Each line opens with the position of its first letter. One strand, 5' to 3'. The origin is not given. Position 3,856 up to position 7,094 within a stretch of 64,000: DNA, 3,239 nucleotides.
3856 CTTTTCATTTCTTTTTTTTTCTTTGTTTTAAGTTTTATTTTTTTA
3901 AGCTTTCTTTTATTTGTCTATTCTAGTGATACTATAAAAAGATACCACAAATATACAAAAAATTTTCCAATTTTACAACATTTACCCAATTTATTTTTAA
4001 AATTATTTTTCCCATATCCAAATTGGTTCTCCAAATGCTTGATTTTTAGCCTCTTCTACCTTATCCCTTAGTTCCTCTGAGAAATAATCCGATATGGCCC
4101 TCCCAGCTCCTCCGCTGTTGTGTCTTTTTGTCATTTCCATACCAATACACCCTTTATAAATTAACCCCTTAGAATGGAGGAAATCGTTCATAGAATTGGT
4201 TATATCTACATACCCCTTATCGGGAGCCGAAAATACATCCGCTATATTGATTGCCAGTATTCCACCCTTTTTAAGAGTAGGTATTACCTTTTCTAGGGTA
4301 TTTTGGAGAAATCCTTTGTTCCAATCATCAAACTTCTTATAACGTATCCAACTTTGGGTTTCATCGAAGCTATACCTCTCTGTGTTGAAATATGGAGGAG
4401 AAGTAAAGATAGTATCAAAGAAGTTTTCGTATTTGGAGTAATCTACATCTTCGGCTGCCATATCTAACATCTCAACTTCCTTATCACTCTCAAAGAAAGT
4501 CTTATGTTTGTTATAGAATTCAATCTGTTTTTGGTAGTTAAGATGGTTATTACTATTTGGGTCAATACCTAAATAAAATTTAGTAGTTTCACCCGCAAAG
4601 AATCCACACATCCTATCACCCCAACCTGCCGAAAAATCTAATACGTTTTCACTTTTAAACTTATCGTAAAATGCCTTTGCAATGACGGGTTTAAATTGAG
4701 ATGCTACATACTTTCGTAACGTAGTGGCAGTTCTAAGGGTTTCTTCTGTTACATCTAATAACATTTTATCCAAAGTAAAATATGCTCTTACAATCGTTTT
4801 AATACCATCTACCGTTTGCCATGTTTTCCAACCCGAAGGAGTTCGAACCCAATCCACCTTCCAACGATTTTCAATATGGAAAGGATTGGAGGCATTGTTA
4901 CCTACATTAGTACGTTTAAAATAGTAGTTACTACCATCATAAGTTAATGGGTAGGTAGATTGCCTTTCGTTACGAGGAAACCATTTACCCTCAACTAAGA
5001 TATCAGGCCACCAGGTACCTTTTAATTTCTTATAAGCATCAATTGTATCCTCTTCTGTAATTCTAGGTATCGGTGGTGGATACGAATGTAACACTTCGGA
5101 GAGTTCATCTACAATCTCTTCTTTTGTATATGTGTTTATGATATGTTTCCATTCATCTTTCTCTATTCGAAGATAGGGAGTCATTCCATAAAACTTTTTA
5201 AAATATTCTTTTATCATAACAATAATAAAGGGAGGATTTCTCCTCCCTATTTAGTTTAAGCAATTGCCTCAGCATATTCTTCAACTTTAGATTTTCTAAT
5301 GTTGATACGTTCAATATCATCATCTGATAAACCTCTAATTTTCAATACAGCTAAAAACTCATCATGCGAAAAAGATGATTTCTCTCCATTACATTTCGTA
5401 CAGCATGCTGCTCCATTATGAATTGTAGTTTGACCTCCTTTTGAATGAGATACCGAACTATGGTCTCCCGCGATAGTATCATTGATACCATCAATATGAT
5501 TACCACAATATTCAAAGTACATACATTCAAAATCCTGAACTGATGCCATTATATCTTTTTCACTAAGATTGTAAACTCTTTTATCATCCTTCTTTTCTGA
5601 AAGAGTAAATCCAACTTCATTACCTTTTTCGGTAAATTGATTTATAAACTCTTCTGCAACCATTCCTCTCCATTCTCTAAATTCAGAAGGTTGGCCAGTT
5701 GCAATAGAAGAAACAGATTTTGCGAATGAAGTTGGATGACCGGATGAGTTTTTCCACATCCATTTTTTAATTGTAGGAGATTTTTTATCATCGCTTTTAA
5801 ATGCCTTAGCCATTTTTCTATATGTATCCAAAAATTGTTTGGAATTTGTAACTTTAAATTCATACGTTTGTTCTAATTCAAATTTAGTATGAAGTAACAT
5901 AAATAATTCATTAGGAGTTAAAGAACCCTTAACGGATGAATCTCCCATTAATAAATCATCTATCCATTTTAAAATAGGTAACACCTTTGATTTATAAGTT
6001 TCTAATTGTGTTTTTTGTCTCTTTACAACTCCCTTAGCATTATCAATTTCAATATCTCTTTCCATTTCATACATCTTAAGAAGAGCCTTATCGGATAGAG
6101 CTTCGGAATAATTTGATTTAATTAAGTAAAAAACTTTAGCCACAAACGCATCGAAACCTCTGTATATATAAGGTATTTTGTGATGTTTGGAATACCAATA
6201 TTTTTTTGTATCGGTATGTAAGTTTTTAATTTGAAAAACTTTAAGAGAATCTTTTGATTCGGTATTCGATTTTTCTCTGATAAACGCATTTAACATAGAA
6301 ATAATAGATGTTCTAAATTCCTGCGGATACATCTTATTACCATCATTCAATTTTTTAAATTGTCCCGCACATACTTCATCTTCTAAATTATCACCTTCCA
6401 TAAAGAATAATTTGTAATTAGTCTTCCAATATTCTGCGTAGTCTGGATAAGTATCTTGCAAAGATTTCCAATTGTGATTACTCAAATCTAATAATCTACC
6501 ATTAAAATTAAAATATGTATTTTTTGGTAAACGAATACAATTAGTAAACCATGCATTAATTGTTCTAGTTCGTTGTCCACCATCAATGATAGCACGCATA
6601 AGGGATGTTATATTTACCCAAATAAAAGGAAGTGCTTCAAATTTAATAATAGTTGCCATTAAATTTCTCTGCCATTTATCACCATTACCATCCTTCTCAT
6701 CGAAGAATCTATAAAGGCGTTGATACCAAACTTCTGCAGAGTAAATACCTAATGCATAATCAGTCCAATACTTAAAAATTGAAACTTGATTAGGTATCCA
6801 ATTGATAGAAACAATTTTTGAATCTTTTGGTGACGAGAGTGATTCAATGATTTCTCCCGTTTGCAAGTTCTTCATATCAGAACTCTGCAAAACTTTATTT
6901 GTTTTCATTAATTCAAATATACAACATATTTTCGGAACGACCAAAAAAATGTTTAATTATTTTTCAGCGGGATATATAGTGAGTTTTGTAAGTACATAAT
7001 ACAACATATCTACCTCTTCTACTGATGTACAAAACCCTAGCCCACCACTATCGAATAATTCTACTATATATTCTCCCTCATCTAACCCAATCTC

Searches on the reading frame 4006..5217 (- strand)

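Call 11: search_protein_families(library=pfam, proteins=[window:4006-5217:-], max_evalue=0.001)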
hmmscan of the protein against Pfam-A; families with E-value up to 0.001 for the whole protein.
window:4006-5217:- (404 aa): 1 family
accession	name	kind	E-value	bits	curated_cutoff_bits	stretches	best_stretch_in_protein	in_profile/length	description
PF01555.25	N6_N4_Mtase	-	8.9e-07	29.5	26.7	1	268-332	2-60/221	DNA methylase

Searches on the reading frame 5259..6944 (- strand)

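Call 11: search_protein_families(library=pfam, proteins=[window:5259-6944:-], max_evalue=0.001)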
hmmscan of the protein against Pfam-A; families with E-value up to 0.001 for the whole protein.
window:5259-6944:- (562 aa): 1 family
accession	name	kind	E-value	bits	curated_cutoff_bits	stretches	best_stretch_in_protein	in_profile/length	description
PF01844.29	HNH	-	0.0002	21.9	21.4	1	478-524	2-46/47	HNH endonuclease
